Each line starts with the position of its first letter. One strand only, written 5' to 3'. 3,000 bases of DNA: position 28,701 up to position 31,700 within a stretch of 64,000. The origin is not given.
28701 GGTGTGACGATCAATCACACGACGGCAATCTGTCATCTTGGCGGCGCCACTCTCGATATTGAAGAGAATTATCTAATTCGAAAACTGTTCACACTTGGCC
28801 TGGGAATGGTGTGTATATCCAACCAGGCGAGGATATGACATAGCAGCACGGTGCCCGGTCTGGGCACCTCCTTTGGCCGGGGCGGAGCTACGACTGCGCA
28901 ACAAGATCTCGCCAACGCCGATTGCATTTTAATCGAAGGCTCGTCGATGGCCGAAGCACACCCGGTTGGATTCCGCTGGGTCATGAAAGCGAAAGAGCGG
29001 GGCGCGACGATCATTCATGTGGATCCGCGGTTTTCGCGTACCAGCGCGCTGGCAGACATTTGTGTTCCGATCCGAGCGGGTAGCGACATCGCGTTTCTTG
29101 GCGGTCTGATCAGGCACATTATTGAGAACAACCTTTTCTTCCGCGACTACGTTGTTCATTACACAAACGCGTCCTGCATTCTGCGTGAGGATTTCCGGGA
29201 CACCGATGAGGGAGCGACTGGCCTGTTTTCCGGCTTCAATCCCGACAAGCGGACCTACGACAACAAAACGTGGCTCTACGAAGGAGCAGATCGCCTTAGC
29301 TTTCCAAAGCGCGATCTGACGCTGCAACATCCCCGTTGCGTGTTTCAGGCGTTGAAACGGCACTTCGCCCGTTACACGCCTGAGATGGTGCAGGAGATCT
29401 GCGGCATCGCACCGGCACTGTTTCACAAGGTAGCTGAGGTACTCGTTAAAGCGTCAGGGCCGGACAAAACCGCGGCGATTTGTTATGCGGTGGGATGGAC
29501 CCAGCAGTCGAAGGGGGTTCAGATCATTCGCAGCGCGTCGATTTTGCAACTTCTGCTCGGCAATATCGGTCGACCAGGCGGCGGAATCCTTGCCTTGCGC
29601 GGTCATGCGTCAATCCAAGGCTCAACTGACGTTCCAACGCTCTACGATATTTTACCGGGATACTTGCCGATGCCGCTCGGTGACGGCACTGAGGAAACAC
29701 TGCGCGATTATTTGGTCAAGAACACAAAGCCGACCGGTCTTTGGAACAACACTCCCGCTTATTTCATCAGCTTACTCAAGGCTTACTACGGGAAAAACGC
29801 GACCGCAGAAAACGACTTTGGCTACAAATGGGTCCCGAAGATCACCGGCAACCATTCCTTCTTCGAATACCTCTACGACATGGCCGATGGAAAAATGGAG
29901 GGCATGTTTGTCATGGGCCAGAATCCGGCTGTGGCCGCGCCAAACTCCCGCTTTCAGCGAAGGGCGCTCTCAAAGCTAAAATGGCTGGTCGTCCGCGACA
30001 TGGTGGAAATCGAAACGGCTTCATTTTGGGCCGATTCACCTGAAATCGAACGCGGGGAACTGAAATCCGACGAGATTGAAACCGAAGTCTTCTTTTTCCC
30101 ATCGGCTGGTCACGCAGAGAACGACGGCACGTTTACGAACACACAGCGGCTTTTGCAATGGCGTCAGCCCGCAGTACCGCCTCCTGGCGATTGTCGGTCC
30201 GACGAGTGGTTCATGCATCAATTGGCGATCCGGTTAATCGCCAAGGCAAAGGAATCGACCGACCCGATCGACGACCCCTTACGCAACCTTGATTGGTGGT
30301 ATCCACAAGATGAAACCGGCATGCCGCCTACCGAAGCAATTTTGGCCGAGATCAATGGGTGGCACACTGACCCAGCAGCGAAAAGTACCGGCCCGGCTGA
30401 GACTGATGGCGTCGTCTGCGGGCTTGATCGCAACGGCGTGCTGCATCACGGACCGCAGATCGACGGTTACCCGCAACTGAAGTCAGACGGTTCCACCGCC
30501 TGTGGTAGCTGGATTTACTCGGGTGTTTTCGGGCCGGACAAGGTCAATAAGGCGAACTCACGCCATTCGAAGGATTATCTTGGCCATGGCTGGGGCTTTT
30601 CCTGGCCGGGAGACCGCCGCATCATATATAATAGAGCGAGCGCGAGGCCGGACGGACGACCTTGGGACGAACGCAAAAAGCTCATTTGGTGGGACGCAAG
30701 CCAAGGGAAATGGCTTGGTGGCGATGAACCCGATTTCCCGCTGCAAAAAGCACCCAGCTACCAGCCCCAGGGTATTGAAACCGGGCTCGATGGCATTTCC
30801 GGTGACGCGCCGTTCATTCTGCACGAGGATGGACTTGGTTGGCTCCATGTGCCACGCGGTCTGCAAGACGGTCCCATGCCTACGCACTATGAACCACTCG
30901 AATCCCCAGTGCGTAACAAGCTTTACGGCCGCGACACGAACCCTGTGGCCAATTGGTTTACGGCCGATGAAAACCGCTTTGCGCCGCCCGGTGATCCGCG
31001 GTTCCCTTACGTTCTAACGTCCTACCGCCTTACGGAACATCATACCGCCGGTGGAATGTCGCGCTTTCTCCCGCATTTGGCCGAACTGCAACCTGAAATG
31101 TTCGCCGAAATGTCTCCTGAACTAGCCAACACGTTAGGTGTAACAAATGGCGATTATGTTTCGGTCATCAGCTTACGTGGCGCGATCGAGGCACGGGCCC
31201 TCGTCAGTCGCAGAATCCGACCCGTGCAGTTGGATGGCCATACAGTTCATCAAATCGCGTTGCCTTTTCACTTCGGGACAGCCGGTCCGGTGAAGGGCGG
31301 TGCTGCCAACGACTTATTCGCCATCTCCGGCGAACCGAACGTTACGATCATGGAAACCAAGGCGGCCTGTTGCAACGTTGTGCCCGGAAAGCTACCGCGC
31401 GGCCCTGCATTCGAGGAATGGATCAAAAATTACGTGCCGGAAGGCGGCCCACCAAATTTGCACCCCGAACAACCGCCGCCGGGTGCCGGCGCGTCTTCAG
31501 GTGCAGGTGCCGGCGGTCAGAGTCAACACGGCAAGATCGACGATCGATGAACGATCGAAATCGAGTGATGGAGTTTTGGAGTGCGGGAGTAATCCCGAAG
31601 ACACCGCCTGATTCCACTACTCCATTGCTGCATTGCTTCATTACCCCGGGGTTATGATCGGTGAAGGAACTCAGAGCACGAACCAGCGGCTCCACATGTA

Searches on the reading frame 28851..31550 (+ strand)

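Call 49: search_protein_families(library=pfam, proteins=[window:28851-31550:+], max_evalue=0.0001)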
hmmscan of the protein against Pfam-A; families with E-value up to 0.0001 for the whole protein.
window:28851-31550:+ (899 aa): 2 families
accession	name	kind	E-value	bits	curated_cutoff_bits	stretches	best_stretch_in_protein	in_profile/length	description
PF00384.28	Molybdopterin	-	1.5e-20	74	24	2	14-385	99-295/353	Molybdopterin oxidoreductase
PF01568.27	Molydop_binding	-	6.9e-14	52.3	26.8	1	720-831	1-101/110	Molydopterin dinucleotide binding domain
